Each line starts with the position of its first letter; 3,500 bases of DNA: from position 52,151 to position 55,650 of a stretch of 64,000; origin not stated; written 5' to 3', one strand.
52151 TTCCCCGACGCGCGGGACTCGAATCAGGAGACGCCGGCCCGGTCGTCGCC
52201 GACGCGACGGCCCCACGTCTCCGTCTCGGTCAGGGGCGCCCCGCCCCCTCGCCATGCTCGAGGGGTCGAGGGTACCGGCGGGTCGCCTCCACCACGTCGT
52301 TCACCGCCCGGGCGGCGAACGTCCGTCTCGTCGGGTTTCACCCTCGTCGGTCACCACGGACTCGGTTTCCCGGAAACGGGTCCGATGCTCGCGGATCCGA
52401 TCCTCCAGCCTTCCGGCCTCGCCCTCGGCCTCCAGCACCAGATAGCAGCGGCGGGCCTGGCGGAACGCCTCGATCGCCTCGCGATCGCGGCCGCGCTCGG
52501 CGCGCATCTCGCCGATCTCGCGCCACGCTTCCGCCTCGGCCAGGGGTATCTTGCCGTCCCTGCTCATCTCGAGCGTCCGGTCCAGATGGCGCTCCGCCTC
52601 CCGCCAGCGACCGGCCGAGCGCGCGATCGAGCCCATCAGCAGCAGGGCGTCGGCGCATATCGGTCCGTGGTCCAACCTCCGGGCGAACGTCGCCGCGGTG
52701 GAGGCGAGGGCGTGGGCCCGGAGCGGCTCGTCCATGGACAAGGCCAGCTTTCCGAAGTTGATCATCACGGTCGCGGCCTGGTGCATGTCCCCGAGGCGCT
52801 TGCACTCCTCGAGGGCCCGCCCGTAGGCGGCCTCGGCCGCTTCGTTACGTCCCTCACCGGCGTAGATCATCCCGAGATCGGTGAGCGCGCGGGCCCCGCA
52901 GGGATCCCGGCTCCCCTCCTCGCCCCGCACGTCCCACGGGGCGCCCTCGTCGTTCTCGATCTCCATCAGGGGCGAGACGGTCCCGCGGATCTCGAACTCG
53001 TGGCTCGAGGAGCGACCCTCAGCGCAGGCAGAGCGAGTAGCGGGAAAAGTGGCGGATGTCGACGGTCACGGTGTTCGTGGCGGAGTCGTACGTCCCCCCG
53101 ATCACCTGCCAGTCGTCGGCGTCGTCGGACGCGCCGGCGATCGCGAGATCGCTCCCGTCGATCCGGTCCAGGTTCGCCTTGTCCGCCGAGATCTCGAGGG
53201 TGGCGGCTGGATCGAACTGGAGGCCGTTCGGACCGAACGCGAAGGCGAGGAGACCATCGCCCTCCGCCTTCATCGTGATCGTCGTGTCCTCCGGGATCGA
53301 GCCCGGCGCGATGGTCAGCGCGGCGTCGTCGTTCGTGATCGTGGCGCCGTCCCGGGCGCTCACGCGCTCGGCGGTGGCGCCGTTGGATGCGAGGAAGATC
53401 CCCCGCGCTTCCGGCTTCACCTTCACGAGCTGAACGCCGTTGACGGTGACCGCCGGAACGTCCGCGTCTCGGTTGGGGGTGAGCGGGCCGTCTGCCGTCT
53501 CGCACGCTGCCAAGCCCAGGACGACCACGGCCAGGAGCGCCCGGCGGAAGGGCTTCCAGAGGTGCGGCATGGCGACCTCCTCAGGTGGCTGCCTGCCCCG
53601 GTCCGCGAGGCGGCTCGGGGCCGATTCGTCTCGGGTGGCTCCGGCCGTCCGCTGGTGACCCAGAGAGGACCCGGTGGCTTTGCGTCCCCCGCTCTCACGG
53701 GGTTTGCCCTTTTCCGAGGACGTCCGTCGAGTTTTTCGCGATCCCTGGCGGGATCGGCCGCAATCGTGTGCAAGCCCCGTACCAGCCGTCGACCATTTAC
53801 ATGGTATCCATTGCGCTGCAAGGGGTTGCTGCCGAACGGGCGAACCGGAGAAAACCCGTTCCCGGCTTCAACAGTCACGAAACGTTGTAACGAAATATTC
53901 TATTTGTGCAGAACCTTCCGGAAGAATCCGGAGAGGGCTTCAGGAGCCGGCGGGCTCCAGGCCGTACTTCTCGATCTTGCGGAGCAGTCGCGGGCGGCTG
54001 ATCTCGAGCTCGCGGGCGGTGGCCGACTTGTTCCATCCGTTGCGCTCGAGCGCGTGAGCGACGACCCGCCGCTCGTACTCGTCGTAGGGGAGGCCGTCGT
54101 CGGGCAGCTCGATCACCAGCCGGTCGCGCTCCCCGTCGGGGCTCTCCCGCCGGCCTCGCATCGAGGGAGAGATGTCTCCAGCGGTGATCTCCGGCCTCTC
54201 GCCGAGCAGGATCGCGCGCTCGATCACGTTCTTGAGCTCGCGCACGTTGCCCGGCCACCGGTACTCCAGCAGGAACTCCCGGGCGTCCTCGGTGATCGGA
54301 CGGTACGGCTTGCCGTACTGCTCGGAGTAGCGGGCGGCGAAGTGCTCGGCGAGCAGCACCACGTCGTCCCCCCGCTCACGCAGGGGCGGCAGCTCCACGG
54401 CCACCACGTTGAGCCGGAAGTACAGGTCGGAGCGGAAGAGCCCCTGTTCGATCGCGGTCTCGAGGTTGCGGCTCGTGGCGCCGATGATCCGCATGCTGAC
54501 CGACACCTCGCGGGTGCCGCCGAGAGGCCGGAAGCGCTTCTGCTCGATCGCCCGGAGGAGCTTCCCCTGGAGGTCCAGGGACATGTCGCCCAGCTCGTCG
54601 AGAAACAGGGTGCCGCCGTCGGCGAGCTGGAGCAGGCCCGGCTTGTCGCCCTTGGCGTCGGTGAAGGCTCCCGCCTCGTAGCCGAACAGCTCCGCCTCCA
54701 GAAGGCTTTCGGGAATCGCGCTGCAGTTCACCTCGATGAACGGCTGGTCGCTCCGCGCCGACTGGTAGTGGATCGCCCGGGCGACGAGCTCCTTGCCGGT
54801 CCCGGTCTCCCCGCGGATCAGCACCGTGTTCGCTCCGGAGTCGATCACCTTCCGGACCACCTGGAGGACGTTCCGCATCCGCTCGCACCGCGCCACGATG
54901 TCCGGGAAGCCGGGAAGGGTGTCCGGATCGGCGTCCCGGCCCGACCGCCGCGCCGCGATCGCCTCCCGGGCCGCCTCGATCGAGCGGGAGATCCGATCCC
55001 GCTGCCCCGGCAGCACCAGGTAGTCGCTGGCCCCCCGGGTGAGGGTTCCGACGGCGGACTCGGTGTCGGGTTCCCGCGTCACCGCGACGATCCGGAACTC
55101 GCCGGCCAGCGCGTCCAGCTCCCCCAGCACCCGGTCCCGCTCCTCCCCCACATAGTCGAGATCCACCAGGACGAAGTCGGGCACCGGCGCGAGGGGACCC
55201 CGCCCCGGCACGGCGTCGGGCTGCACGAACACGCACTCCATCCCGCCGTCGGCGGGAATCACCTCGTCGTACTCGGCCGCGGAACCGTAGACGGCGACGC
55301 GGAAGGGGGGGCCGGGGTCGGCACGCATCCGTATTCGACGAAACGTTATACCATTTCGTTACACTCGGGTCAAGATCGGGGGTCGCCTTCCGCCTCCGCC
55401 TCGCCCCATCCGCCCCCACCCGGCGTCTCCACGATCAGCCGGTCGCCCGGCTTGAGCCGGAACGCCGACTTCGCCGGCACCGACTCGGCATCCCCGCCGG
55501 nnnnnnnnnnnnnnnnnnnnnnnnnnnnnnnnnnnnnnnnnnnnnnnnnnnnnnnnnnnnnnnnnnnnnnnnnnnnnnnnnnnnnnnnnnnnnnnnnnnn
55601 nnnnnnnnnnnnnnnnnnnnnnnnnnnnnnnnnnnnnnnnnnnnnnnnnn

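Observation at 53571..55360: Sigma-54 activator, repeated ACGAAA-type enhancer sites and a near-consensus -24/-12 promoter upstream of an RtcB-archease gene string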

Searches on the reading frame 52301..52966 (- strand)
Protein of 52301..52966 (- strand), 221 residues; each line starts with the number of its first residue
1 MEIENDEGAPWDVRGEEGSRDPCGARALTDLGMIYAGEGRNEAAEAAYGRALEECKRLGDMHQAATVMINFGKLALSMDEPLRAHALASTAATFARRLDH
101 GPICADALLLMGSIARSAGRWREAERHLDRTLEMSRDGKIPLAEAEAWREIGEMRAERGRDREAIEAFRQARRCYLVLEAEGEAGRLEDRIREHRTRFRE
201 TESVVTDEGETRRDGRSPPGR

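Call 3: search_protein_families(library=pfam, proteins=[window:52301-52966:-], max_evalue=0.01)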
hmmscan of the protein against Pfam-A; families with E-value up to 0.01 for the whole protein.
window:52301-52966:- (221 aa): 12 families
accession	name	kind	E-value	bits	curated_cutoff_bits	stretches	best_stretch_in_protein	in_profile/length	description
PF13424.12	TPR_12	-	1.4e-18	67.3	30.1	3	105-175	3-75/77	Tetratricopeptide repeat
PF00515.34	TPR_1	-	4.4e-12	45.7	27.8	1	25-53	1-29/34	Tetratricopeptide repeat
PF07719.23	TPR_2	-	2.9e-11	43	27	1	25-55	1-31/34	Tetratricopeptide repeat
PF13176.12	TPR_7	-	1.5e-10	40.8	27.9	1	107-137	1-31/36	Tetratricopeptide repeat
PF13432.12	TPR_16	-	8.2e-10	39.4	32.7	1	110-174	2-60/65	Tetratricopeptide repeat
PF13428.12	TPR_14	-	2.7e-07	31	23.5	0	26-57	2-33/44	Tetratricopeptide repeat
PF13181.12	TPR_8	-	4.8e-07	29.9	25.7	1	25-53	1-29/34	Tetratricopeptide repeat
PF13374.12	TPR_10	-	1.3e-05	25.5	27.5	0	25-58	2-35/42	Tetratricopeptide repeat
PF17874.7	TPR_MalT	-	5.5e-05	23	45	1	27-155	82-210/336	MalT-like TPR region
PF13174.12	TPR_6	-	0.00011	23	26.3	0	106-132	1-27/33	Tetratricopeptide repeat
PF14559.12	TPR_19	-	0.0017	19.1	25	0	87-137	7-57/68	Tetratricopeptide repeat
PF10602.15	RPN7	-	0.0071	16.5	29.6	0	26-62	37-73/174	26S proteasome subunit RPN7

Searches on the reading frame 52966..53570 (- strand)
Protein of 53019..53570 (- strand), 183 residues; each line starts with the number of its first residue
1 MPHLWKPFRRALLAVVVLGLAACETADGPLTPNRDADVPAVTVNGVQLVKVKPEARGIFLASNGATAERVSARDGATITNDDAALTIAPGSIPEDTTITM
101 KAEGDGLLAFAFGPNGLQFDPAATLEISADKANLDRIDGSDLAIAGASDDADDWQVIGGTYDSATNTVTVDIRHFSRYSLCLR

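Call 3: search_protein_families(library=pfam, proteins=[window:53019-53570:-], max_evalue=0.01)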
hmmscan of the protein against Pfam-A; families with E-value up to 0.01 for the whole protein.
window:53019-53570:- (183 aa): 0 families

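Call 7: search_protein_families(library=pfam, proteins=[window:52966-53505:-], max_evalue=0.01)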
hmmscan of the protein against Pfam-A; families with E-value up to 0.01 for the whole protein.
window:52966-53505:- (179 aa): 0 families

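Call 57: find_homologous_proteins(query=window:53019-53570:-, max_evalue=0.001)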
Query window:53019-53570:- (183 aa): 16 proteins with E <= 0.001 among 1338 candidates.
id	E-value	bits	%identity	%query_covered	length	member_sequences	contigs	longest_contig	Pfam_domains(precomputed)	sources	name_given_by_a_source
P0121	2.4e-114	397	100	100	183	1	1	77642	-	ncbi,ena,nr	ncbi:MAG: hypothetical protein R3199_02320 [Gemmatimonadota bacterium]|nr:hypothetical protein [Gemm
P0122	2.2e-76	274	69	98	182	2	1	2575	-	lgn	-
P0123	6.1e-76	272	71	100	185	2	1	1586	-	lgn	-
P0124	1.8e-74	267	67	100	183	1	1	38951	-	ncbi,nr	ncbi:MAG: hypothetical protein KY397_00620 [Gemmatimonadetes bacterium]|nr:hypothetical protein [Gem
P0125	8.3e-72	259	66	100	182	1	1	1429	-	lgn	-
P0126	1.2e-71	258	70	91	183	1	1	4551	-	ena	-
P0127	4.8e-64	233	62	100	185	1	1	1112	-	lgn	-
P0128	5.2e-61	224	64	98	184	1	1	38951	-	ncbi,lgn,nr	ncbi:MAG: hypothetical protein KY397_00635 [Gemmatimonadetes bacterium]|nr:hypothetical protein [Gem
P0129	1.8e-53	199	58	100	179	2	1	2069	-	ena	-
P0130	8.5e-53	197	57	99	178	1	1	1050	-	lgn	-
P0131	1.8e-51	193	57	99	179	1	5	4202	-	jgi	jgi:hypothetical protein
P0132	1.7e-49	186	56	100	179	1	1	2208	-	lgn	-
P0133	9.4e-49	184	55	100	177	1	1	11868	-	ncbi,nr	ncbi:MAG TPA: hypothetical protein VM778_10150 [Gemmatimonadota bacterium]|nr:hypothetical protein [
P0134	1.8e-48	183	51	98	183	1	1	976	-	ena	-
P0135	5.4e-44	168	49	100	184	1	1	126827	-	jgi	jgi:hypothetical protein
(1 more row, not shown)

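Call 71: predict_structure(alignment_id=A4)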
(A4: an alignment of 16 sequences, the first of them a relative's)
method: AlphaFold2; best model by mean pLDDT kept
length: 183 residues; sequences in the alignment: 16
mean_pLDDT: 59.5   pTM: 0.49
mean pLDDT of the five models: 59.5, 43.9, 43.9, 41.8, 40.5
residues with pLDDT >= 90: 0; 70-90: 46; 50-70: 95; < 50: 42
segments of 3 or more residues with pLDDT < 50: 20-53, 180-183
pLDDT, mean of each block of 10 residues (from residue 1): 53 54 38 39 35 51 71 72 65 73 64 56 66 71 64 67 81 57 43
secondary structure, 60 per line:
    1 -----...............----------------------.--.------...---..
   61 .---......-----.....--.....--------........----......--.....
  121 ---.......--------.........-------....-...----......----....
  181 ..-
elements in order: H6-20 E59-61 E65-70 E76-80 E83-87 E96-103 E108-113 E116-120 E124-130 E142-147 E155-158 E160-162 E167-172 E177-182

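Call 75: fold_search(model_id=the predicted structure, library=pdb)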
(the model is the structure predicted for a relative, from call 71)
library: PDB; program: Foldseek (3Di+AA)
matches with E <= 10: 345; with E <= 0.001: 0
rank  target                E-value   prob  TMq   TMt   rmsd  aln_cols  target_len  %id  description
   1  7crw_A                1.0e-01  0.60  0.28  0.19  14.6       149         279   11  Cryo-EM structure of rNLRP1-rDPP9 complex (released 2021-03-24)
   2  3dtd_H                2.9e-01  0.16  0.20  0.23  14.2       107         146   11  Crystal structure of invasion associated protein b from bartonella henselae (released 2008-09-09)
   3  6m3p_E                3.5e-01  0.33  0.26  0.13  15.3       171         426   15  Crystal structure of AnkG/beta2-spectrin complex (released 2020-05-13)
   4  2jjl                  3.8e-01  0.09  0.18  0.17  22.6       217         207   14  Structure of avian reovirus sigmaC117-326, P321 crystal form (released 2009-01-13)
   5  3dtd_A                4.5e-01  0.15  0.20  0.23  13.3       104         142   10  Crystal structure of invasion associated protein b from bartonella henselae (released 2008-09-09)
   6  3dtd_E                4.5e-01  0.15  0.20  0.23  13.6       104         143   10  Crystal structure of invasion associated protein b from bartonella henselae (released 2008-09-09)
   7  6m3p_C                5.0e-01  0.30  0.26  0.13  15.0       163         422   14  Crystal structure of AnkG/beta2-spectrin complex (released 2020-05-13)
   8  3dtd_D                5.0e-01  0.13  0.19  0.23  11.9       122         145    7  Crystal structure of invasion associated protein b from bartonella henselae (released 2008-09-09)
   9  3dtd_C                5.3e-01  0.13  0.19  0.22  14.6       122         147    9  Crystal structure of invasion associated protein b from bartonella henselae (released 2008-09-09)
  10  3dtd_B                5.6e-01  0.13  0.20  0.23  14.1       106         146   11  Crystal structure of invasion associated protein b from bartonella henselae (released 2008-09-09)
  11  1ep1_B                6.6e-01  0.44  0.20  0.15   5.3        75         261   11  CRYSTAL STRUCTURE OF LACTOCOCCUS LACTIS DIHYDROOROTATE DEHYDROGENASE B (released 2001-01-17)
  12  7xtn_B                6.6e-01  0.33  0.19  0.23   8.5        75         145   13  Crystal structure of the C-terminal domain of Bombyx mori N-acetylglucosaminyltransferase IV in complex with N-acetylg (released 2022-09-28)
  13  2z8l_A                7.3e-01  0.07  0.16  0.16  17.5       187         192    8  Crystal Structure of the Staphylococcal superantigen-like protein SSL5 at pH 4.6 complexed with sialyl Lewis X (released 2007-11-27)
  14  7xtm_A                8.2e-01  0.38  0.20  0.26   8.0        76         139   10  Crystal structure of the C-terminal domain of Bombyx mori N-acetylglucosaminyltransferase IV (released 2022-09-28)
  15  6wmf_A                8.2e-01  0.05  0.15  0.15  15.7       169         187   14  Human Sun2-KASH5 complex (released 2020-12-02)
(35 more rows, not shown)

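Call 87: find_encoding_contigs(protein=P0135, flank=8000, max_places=2)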
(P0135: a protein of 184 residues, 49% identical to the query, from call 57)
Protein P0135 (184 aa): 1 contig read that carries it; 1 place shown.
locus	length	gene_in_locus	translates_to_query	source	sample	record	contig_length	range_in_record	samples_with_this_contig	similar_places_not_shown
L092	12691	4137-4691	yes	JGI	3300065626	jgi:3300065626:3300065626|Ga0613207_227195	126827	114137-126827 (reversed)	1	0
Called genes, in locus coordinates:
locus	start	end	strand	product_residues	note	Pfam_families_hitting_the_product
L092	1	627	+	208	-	PF19278:Hydant_A_C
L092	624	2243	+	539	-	PF02538:Hydantoinase_B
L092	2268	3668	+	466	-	PF00158:Sigma54_activat, PF14532:Sigma54_activ_2, PF07728:AAA_5 (weak), PF25601:AAA_lid_14, PF02954:HTH_8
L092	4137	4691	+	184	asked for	-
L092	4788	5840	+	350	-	PF07719:TPR_2 (faint), PF13181:TPR_8 (faint), PF14938:SNAP (faint), PF00515:TPR_1 (faint), PF13176:TPR_7 (faint), PF13414:TPR_11 (faint), PF13432:TPR_16 (faint), PF13424:TPR_12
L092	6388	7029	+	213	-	-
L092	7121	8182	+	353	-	PF13176:TPR_7 (faint), PF13374:TPR_10 (faint), PF13414:TPR_11 (faint), PF13424:TPR_12 (weak), PF13424:TPR_12, PF13432:TPR_16 (weak), PF00515:TPR_1 (weak), PF07719:TPR_2 (weak), +2 more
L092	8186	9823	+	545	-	PF00515:TPR_1 (faint), PF07719:TPR_2 (faint), PF13181:TPR_8 (faint), PF13374:TPR_10 (faint), PF17874:TPR_MalT, PF13424:TPR_12, PF13487:HD_5, PF01966:HD, +2 more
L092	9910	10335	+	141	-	PF01951:Archease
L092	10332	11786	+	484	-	PF01139:RtcB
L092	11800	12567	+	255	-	PF00596:Aldolase_II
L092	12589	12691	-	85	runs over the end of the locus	PF01649:Ribosomal_S20p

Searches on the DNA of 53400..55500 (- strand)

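Call 6: search_rna_families(source=window, start=53400, end=55500, threshold=evalue, max_evalue=1, show_alignments=3)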
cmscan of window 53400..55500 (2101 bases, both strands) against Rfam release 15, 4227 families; matches with E-value up to 1: 2.
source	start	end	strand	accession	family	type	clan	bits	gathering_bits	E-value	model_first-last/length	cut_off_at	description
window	53630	53717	-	RF03167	c-di-GMP-I-GGC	Cis-reg; riboswitch;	CL00126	55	59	1e-11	1-80/80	no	c-di-GMP-I-GGC riboswitch aptamer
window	53545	53583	-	RF01804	Lambda_thermo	Cis-reg; thermoregulator;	-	21.4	50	0.079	1-59/59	no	Lambda phage CIII thermoregulator element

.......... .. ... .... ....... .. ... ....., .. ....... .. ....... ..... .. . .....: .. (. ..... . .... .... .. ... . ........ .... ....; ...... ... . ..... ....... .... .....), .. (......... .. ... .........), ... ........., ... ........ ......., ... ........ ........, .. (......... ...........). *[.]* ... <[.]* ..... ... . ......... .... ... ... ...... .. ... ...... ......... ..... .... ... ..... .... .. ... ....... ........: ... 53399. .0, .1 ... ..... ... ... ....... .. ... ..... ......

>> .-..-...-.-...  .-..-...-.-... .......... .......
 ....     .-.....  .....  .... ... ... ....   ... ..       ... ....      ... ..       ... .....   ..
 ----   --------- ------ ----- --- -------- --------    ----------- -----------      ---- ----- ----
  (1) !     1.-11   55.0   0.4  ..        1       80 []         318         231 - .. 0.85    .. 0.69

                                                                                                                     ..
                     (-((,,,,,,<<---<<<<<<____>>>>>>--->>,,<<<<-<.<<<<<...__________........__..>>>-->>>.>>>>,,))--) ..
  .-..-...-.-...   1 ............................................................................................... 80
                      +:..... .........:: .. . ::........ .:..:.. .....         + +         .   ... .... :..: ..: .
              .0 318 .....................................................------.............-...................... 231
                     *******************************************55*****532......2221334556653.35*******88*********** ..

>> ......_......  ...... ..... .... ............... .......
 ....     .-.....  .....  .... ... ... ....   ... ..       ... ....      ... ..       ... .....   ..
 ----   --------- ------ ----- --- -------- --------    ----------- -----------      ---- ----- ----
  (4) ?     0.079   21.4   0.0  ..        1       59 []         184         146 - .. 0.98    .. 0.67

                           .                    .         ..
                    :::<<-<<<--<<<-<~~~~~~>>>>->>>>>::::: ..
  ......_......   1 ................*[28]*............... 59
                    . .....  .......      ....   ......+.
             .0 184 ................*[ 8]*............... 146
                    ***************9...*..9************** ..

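Call 14: search_rna_families(sources=[L002, L003], threshold=gathering)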
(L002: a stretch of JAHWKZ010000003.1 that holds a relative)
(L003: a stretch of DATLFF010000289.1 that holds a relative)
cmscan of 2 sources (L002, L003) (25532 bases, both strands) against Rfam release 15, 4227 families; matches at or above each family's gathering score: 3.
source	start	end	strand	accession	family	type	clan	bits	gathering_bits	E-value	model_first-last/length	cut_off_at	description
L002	12367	12459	+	RF01051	c-di-GMP-I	Cis-reg; riboswitch;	CL00126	52.9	35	6.9e-08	1-87/87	no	c-di-GMP-I riboswitch aptamer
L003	3408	3497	+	RF01051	c-di-GMP-I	Cis-reg; riboswitch;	CL00126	52.7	35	7.5e-08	1-87/87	no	c-di-GMP-I riboswitch aptamer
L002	8636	8728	+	RF01051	c-di-GMP-I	Cis-reg; riboswitch;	CL00126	47.9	35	1.1e-06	1-87/87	no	c-di-GMP-I riboswitch aptamer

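Call 29: search_rna_families(sources=[L083, L084, L085, L086, L087, L088, L090, L091], threshold=gathering)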
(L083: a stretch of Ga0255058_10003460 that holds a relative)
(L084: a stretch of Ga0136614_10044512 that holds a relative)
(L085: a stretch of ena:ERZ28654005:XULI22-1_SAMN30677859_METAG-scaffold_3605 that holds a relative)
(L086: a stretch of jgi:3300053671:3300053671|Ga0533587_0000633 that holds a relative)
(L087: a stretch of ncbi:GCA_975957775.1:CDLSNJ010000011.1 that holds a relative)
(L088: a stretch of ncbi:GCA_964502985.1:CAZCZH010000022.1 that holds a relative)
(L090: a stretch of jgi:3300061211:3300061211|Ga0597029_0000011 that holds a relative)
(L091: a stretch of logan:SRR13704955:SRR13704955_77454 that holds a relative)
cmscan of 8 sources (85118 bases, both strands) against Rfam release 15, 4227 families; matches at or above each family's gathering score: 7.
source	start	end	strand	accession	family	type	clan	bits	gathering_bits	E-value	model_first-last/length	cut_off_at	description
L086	4477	4565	+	RF03167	c-di-GMP-I-GGC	Cis-reg; riboswitch;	CL00126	67.3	59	1.3e-13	1-80/80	no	c-di-GMP-I-GGC riboswitch aptamer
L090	11981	12072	+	RF03167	c-di-GMP-I-GGC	Cis-reg; riboswitch;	CL00126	65.4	59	4.5e-13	1-80/80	no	c-di-GMP-I-GGC riboswitch aptamer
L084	2142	2230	+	RF01051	c-di-GMP-I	Cis-reg; riboswitch;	CL00126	54.2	35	1.1e-07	1-87/87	no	c-di-GMP-I riboswitch aptamer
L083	3983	4066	+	RF00005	tRNA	Gene; tRNA;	CL00001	50.1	29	1.2e-07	1-71/71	no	tRNA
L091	2602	2690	+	RF01051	c-di-GMP-I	Cis-reg; riboswitch;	CL00126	48.5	35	2.7e-06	1-87/87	no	c-di-GMP-I riboswitch aptamer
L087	8652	8742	+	RF01051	c-di-GMP-I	Cis-reg; riboswitch;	CL00126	43.6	35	4.2e-05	1-87/87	no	c-di-GMP-I riboswitch aptamer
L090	8544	8631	+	RF01051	c-di-GMP-I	Cis-reg; riboswitch;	CL00126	38.1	35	0.00095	1-87/87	no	c-di-GMP-I riboswitch aptamer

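Call 45: search_rna_families(source=window, start=53500, end=53850, threshold=gathering, show_alignments=1)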
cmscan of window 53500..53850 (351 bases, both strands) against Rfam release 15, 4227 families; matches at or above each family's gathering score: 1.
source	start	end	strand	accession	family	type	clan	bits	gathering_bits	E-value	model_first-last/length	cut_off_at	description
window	53631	53718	-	RF01051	c-di-GMP-I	Cis-reg; riboswitch;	CL00126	49.5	35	6.3e-09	1-87/87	no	c-di-GMP-I riboswitch aptamer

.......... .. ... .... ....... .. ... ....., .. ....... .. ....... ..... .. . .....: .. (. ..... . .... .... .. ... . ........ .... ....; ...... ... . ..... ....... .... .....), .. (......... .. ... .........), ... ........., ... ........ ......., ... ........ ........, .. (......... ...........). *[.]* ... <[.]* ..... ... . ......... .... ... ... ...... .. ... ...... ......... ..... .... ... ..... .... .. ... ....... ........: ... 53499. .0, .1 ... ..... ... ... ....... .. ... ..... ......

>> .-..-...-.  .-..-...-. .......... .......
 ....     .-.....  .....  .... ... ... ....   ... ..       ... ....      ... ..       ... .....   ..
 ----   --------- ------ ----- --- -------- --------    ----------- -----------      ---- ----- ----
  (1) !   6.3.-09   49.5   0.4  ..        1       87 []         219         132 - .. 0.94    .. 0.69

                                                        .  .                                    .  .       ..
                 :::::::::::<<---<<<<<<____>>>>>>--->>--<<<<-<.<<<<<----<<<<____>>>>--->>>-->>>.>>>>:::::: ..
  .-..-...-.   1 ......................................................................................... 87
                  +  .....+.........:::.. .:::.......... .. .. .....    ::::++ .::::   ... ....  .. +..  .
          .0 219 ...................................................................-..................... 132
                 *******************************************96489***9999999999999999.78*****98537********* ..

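Call 92: search_rna_families(sources=[L093, L092], threshold=gathering)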
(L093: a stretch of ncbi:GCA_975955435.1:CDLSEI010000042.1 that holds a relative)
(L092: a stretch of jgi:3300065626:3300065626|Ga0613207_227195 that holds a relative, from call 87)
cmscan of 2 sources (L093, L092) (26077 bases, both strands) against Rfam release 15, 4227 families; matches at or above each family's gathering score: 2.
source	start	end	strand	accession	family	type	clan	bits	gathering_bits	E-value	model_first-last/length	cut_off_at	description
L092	6327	6415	+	RF03167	c-di-GMP-I-GGC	Cis-reg; riboswitch;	CL00126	67.1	59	4.5e-14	1-80/80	no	c-di-GMP-I-GGC riboswitch aptamer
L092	3986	4073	+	RF01051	c-di-GMP-I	Cis-reg; riboswitch;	CL00126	54.1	35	3.5e-08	1-87/87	no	c-di-GMP-I riboswitch aptamer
